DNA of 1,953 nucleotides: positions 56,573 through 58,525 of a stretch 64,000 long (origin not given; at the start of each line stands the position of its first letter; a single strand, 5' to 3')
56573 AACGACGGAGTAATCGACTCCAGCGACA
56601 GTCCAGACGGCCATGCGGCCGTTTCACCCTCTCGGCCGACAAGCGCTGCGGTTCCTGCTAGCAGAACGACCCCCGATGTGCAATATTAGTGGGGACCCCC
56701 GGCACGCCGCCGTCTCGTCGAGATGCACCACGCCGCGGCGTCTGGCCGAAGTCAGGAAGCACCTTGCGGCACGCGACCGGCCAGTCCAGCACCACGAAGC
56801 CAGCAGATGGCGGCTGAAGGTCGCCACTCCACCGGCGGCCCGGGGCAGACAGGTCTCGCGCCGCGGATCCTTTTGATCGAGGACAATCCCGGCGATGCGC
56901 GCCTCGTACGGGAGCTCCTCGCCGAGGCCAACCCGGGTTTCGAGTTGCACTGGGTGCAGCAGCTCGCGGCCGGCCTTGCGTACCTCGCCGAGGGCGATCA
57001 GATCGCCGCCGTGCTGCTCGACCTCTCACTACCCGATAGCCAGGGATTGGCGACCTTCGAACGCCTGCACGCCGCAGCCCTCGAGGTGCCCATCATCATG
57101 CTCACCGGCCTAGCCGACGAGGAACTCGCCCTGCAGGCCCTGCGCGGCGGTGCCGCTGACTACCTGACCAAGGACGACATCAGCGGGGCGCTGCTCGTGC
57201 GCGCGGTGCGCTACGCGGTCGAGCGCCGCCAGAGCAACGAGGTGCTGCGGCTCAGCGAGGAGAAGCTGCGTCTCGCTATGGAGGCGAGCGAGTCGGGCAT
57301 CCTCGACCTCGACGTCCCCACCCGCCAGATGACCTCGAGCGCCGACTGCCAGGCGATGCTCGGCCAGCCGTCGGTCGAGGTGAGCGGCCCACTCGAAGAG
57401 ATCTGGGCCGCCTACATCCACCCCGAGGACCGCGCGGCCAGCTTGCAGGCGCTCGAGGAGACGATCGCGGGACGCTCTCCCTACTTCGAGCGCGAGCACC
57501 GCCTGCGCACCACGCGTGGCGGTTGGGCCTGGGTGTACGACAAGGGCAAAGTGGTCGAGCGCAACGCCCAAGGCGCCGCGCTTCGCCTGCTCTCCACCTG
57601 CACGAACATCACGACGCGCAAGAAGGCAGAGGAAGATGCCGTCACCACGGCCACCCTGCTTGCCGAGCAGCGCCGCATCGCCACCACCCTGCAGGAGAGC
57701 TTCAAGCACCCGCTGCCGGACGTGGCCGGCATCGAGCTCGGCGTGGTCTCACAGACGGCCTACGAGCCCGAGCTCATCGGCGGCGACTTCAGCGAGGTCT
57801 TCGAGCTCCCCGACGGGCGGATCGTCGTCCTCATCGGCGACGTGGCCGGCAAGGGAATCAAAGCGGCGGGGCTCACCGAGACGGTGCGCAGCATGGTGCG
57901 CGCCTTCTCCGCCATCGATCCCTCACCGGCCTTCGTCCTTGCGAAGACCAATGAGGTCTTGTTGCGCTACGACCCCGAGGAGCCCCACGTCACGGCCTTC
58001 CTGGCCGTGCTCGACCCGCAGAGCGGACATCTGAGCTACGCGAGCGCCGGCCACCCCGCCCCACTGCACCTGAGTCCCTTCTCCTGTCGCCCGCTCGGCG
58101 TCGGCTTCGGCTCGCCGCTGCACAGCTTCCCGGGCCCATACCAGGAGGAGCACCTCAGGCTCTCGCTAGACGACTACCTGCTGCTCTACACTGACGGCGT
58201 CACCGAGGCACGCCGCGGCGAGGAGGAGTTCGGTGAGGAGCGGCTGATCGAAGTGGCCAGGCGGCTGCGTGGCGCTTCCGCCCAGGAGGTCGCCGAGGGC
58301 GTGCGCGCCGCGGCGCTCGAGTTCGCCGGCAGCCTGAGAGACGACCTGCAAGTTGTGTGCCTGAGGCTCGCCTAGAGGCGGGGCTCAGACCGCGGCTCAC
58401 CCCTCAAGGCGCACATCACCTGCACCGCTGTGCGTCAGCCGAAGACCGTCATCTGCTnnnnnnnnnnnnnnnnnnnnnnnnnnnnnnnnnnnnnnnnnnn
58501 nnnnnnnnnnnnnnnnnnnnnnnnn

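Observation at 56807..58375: PP2C output module duplicated and shuffled onto different sensor N-termini (REC-PAS versus HATPase-PAS-GAF), with an RsbW-like remnant downstream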

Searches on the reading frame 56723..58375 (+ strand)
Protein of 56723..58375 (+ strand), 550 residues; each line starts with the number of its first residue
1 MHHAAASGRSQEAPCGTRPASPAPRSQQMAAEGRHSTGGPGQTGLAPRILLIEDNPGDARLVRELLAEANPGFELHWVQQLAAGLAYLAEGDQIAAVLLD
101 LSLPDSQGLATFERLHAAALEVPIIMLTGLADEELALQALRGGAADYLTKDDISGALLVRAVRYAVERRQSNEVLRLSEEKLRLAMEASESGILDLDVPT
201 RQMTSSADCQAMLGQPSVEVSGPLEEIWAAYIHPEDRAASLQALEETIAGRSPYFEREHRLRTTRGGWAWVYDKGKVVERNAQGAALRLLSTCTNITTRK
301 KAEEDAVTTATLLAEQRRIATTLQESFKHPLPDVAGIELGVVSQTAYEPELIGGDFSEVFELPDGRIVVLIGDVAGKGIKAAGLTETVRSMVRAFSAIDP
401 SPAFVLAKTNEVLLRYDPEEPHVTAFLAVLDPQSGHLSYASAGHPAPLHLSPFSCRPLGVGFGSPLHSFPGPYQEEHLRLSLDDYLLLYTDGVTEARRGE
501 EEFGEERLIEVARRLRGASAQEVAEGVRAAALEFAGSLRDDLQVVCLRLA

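Call 3: search_protein_families(library=pfam, proteins=[window:56723-58375:+], max_evalue=0.01)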
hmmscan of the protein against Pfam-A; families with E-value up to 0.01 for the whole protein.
window:56723-58375:+ (550 aa): 4 families
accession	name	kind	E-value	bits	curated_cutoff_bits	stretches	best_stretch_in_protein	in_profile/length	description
PF07228.17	SpoIIE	-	2e-42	145.7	25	1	363-549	1-191/192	Stage II sporulation protein E (SpoIIE)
PF00072.30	Response_reg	-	4.1e-17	62.8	30.2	1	49-151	1-100/111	Response regulator receiver domain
PF08447.18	PAS_3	-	4.9e-15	56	25.6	1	204-292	3-88/89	PAS fold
PF00989.32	PAS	-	0.0039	17.6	22.6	1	181-271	2-89/113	PAS fold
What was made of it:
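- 56807..58375 (+): Gene A: REC-PAS-PP2C response-regulator phosphatase, 522 aa. Pfam Response_reg 62.8 bits, PAS_3 56 bits, SpoIIE 145.7 bits (call 3).
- Checked: Gene A, 56807-58375 (+), 522 aa, carries Response_reg, PAS_3 and SpoIIE/PP2C domains (Pfam, call 3).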

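Call 12: find_related_loci(query=window:56807-58375:+, collection=genome_contigs, flank=6000)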
Query window:56807-58375:+ (522 aa) in genome_contigs; peptide patterns used: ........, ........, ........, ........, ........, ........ (x = any residue, [..] = any of these).
332 stretches matched a pattern; 60 encode a relative of the query (tblastn E <= 1e-3); 60 distinct loci.
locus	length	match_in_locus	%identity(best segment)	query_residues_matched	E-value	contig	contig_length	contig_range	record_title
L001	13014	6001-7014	51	20-162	6e-32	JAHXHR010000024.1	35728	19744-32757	MAG: Candidatus Thiodiazotropha sp. (ex Epidulcina cf. delphinae) isolate 3502H_Th1 c_000000000079, whole genome shotgun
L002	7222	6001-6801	30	259-521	1e-26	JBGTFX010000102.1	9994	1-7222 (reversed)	MAG: Balneolaceae bacterium isolate JTS-RE201 k141_5833197, whole genome shotgun sequence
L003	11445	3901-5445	27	13-521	2e-23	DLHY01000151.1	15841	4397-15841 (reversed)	MAG TPA_asm: Chloracidobacterium sp. UBA7656 UBA7656_contig_7728, whole genome shotgun sequence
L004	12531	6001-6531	36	292-467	4e-23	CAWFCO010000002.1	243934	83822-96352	MAG: uncultured Acidobacteriaceae bacterium isolate MFD02416.bin.1.61 genome assembly, contig: contig_1211, whole genome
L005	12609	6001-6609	38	303-506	2e-22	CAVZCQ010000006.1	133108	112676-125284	MAG: uncultured Acidobacteriaceae bacterium isolate MFD02248.bin.1.15 genome assembly, contig: contig_69860, whole genom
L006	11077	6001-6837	32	221-521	5e-22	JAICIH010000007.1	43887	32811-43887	MAG: Bryobacteraceae bacterium isolate GZL_FP_2_bin.77 k141_2293916_length_43887_cov_14.9167, whole genome shotgun seque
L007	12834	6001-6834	31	222-521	5e-22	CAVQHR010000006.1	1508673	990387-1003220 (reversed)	MAG: Bryobacterales bacterium isolate MFD01213.bin.2.144 genome assembly, contig: contig_5857, whole genome shotgun sequ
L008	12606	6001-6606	33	324-521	1e-21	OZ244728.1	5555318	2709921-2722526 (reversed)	MAG: Bryobacteraceae bacterium isolate c3196df4-be0f-468c-8065-537ddef19e26 genome assembly, chromosome: 1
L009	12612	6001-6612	34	324-521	2e-21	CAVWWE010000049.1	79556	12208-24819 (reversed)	MAG: uncultured Actinomycetes bacterium isolate MFD09603.bin.2.99 genome assembly, contig: contig_7428, whole genome sho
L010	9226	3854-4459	33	324-521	4e-21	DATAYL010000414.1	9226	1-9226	MAG TPA_asm: Bryobacteraceae bacterium isolate SMAG_U5678 k141_1813712, whole genome shotgun sequence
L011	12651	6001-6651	36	303-519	6e-21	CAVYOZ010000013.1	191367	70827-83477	MAG: Terriglobia bacterium isolate MFD06298.bin.2.10 genome assembly, contig: contig_41653, whole genome shotgun sequenc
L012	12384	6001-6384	47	20-148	9e-21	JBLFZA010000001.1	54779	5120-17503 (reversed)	MAG: Bradymonadia bacterium isolate 3300053784_121 Ga0535638_0000229, whole genome shotgun sequence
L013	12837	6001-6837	33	255-521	2e-20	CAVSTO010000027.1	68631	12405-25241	MAG: uncultured Acidobacteriaceae bacterium isolate MFD09603.bin.2.60 genome assembly, contig: contig_85424, whole genom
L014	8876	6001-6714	35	259-480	3e-20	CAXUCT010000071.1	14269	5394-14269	MAG TPA_asm: uncultured Bryobacteraceae bacterium isolate public_SRR14722165_metawrap_bin.1 genome assembly, contig: pub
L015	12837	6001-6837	31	255-521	4e-20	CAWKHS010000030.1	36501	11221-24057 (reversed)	MAG: uncultured Acidobacteriaceae bacterium isolate MFD09603.bin.2.82 genome assembly, contig: contig_80130, whole genom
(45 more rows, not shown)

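Call 13: find_homologous_proteins(query=window:56807-58375:+, max_evalue=1e-10)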
Query window:56807-58375:+ (522 aa): 3222 proteins with E <= 1e-10 among 8000 candidates; the best 120 are listed.
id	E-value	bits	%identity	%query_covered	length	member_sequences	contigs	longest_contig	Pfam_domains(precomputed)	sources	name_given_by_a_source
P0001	0.0e+0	1140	100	100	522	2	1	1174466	PF08447.19,PF00072.31,PF07228.18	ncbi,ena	-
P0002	3.7e-198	678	64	96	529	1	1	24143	PF08447.19,PF00072.31,PF07228.18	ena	-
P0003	8.8e-196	670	64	96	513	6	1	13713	PF08447.19,PF00072.31,PF07228.18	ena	-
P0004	1.6e-181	623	60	96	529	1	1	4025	PF08447.19,PF00989.32,PF00072.31,PF07228.18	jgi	jgi:PAS domain S-box-containing protein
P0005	7.3e-181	620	59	96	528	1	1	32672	PF08447.19,PF00072.31,PF07228.18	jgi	jgi:PAS domain S-box-containing protein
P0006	1.3e-175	603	58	96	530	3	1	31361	PF08447.19,PF00072.31,PF07228.18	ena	-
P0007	8.0e-174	597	59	96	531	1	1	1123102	PF08447.19,PF00072.31,PF07228.18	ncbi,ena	-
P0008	1.3e-173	597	59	96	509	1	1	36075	PF08447.19,PF00072.31,PF07228.18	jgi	jgi:PAS domain S-box-containing protein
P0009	2.7e-173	596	59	99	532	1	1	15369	PF08447.19,PF00072.31,PF07228.18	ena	-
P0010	6.7e-173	594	56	97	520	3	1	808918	PF08447.19,PF13426.14,PF00072.31,PF07228.18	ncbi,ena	-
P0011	2.4e-172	592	57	100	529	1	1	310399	PF08447.19,PF00072.31,PF07228.18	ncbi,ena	-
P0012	4.7e-172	591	61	87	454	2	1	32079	PF08447.19,PF00072.31,PF07228.18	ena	-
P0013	2.1e-170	586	57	96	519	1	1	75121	PF08447.19,PF08448.17,PF00072.31,PF14598.13,PF07228.18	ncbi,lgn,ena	-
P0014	1.4e-166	573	56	96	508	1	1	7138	PF08447.19,PF00072.31,PF07228.18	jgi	jgi:PAS domain S-box-containing protein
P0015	2.6e-162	559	55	100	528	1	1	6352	PF08447.19,PF00072.31,PF07228.18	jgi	jgi:PAS domain S-box-containing protein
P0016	2.8e-159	549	59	86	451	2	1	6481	PF08447.19,PF00072.31,PF07228.18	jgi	jgi:PAS domain S-box-containing protein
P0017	1.1e-157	544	53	96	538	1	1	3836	PF08447.19,PF00072.31,PF07228.18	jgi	jgi:PAS domain S-box-containing protein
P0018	1.9e-152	527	53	97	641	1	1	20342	PF08447.19,PF13581.13,PF00072.31,PF07228.18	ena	-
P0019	3.4e-136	473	50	96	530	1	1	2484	PF08447.19,PF00072.31,PF07228.18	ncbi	-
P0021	2.9e-123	430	80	47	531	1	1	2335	PF13185.13,PF01590.33,PF13492.13,PF07228.18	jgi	jgi:serine phosphatase RsbU (regulator of sigma subunit)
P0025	8.3e-118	412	79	47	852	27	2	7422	PF08447.19,PF13426.14,PF13188.14,PF13185.13,PF01590.33,PF13581.13,PF08448.17,PF02518.32,PF13492.13,PF00989.32,PF07228.18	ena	-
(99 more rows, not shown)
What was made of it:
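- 56807..58375 (+): An identical 522-aa protein, P0001, is in the database (call 13).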

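Call 14: find_encoding_contigs(protein=P0001, flank=4000, max_places=3)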
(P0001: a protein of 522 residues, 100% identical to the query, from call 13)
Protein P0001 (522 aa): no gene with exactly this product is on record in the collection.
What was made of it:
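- Tried and rejected: An exact look-up of A's protein found no contig on record (call 14).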

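Call 16: find_encoding_contigs(protein=P0002, flank=5000, max_places=2)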
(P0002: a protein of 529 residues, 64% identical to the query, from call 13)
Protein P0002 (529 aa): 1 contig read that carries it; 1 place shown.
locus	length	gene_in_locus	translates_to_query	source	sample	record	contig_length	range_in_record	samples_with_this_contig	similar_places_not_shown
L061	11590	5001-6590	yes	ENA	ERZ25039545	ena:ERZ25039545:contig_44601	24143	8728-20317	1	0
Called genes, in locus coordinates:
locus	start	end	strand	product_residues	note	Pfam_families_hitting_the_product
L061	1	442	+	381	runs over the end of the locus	PF13379:NMT1_2, PF09084:NMT1, PF12974:Phosphonate-bd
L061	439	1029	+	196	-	-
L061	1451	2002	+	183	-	PF07228:SpoIIE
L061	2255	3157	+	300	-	PF00989:PAS, PF08448:PAS_4, PF13426:PAS_9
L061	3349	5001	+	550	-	PF00989:PAS, PF08448:PAS_4, PF13426:PAS_9, PF00512:HisKA, PF02518:HATPase_c, PF00072:Response_reg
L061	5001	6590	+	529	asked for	PF00072:Response_reg, PF08447:PAS_3, PF07228:SpoIIE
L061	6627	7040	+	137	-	PF13620:CarboxypepD_reg (weak)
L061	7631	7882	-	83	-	-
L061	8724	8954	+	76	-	-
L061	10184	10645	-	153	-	PF01522:Polysacc_deac_1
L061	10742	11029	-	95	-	-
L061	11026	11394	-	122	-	PF03358:FMN_red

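Call 17: find_encoding_contigs(protein=P0007, flank=5000, max_places=2)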
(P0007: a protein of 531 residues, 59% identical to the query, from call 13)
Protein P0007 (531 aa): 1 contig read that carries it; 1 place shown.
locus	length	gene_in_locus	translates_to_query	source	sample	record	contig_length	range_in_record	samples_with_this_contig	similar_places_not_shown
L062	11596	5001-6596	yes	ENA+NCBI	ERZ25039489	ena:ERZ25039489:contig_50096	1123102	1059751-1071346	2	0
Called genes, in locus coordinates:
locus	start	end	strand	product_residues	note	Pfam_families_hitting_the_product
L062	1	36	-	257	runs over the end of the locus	PF01061:ABC2_membrane, PF12698:ABC2_membrane_3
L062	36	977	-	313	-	PF00005:ABC_tran, PF13304:AAA_21, PF13732:DrrA1-3_C (weak)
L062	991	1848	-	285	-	PF13599:Pentapeptide_4 (weak), PF00805:Pentapeptide (weak), PF13599:Pentapeptide_4, PF00805:Pentapeptide (weak), PF13599:Pentapeptide_4, PF13576:Pentapeptide_3 (weak), PF00805:Pentapeptide (weak), PF13576:Pentapeptide_3 (weak), +3 more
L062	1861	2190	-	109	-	PF03551:PadR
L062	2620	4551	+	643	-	PF00989:PAS, PF08448:PAS_4, PF13426:PAS_9, PF00989:PAS, PF08448:PAS_4, PF13426:PAS_9, PF00512:HisKA, PF02518:HATPase_c, +3 more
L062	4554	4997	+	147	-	PF00072:Response_reg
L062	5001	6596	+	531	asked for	PF00072:Response_reg, PF08447:PAS_3, PF07228:SpoIIE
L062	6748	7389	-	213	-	PF01545:Cation_efflux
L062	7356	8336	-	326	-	-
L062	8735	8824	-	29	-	-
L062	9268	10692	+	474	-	PF06863:DUF1254, PF06742:DUF1214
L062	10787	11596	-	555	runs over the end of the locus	PF07905:PucR, PF17853:GGDEF_2, PF13556:HTH_30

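Call 18: find_encoding_contigs(protein=P0018, flank=5000, max_places=2)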
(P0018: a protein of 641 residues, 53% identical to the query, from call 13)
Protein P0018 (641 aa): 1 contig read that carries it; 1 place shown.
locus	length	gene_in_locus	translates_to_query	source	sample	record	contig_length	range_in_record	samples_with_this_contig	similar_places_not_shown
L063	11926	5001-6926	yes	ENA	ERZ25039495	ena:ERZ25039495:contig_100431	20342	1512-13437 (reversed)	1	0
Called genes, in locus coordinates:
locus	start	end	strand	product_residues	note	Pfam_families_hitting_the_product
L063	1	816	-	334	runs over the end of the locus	PF00990:GGDEF, PF00563:EAL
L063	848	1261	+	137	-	-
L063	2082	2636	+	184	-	-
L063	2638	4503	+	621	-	PF00989:PAS, PF08448:PAS_4, PF13426:PAS_9, PF00989:PAS, PF08448:PAS_4, PF13426:PAS_9, PF08448:PAS_4, PF13426:PAS_9, +6 more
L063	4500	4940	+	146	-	PF00072:Response_reg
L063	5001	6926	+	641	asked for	PF00072:Response_reg, PF08447:PAS_3, PF07228:SpoIIE, PF13581:HATPase_c_2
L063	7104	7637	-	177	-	PF00589:Phage_integrase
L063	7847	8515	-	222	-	PF00072:Response_reg, PF00486:Trans_reg_C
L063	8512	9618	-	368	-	PF00672:HAMP, PF00512:HisKA, PF02518:HATPase_c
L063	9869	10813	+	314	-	PF00005:ABC_tran, PF13304:AAA_21 (weak)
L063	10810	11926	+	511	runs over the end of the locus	-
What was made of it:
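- On Response-regulator receiver (PF00072): Orthologues have a PAS-HisKA-HATPase kinase, with or without a REC gene, immediately upstream (calls 16-18).
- Closest known: Bacillus cereus RsbY. Same: It is a response-regulator PP2C that starts a partner-switching cascade, with an operon-encoded hybrid kinase, as in the orthologous loci L061-L063 (calls 16-18).
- Orthologue operons with histidine kinases: calls 16-18.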

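Call 31: list_cluster_members(proteins=[P0001, P0025, P0021, P0012])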
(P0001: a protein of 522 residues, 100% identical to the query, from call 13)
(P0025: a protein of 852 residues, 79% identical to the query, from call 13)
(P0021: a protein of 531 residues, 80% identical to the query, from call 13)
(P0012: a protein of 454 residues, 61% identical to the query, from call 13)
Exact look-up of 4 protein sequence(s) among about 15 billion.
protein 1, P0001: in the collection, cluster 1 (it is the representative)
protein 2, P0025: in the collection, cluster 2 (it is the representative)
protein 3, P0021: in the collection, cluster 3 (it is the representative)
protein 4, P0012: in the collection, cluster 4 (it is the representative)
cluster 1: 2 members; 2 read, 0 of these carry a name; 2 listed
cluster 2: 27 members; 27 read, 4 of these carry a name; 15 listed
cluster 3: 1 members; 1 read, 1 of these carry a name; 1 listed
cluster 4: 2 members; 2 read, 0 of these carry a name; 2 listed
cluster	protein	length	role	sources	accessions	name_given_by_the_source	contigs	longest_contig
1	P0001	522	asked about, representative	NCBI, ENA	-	-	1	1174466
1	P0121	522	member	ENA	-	-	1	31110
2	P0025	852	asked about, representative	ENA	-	-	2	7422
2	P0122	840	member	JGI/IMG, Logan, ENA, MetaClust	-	\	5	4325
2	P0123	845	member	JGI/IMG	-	PAS domain S-box-containing protein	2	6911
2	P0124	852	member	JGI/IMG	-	PAS domain S-box-containing protein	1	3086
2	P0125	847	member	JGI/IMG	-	PAS domain S-box-containing protein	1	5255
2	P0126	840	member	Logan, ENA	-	-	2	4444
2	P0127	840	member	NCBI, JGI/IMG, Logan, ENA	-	-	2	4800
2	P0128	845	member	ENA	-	-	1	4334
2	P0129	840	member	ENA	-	-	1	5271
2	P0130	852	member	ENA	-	-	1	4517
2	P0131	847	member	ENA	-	-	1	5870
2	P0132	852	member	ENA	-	-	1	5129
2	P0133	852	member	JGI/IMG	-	-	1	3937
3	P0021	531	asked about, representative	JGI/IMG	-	serine phosphatase RsbU (regulator of sigma subunit)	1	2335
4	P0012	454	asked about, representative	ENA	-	-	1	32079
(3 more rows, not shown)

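Call 32: find_encoding_contigs(protein=P0121, flank=8000, max_places=3)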
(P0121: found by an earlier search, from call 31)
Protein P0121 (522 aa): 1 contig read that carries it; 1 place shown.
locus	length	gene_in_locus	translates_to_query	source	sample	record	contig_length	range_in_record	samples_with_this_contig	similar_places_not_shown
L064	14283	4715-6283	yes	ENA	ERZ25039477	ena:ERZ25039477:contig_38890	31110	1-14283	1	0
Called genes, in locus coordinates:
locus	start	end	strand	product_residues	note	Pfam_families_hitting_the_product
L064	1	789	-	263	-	?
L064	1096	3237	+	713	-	PF00083:Sugar_tr, PF07690:MFS_1, PF00440:TetR_N, PF17754:TetR_C_14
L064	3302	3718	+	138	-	PF00903:Glyoxalase, PF18029:Glyoxalase_6 (weak)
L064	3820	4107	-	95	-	PF01738:DLH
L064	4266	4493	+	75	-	-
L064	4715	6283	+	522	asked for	PF00072:Response_reg, PF08447:PAS_3, PF07228:SpoIIE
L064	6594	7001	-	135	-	-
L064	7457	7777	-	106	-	-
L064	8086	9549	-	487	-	PF13426:PAS_9 (weak), PF00990:GGDEF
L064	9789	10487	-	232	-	PF12710:HAD (weak), PF00702:Hydrolase, PF13419:HAD_2, PF13242:Hydrolase_like (weak)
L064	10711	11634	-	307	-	PF01063:Aminotran_4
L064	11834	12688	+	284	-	PF12974:Phosphonate-bd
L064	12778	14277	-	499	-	PF00221:Lyase_aromatic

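Call 54: search_protein_families(library=pfam, proteins=[L064:6360-6599:+], max_evalue=1)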
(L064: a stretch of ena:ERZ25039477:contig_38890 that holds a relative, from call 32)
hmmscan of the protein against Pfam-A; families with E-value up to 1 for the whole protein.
L064:6360-6599:+ (80 aa): 0 families
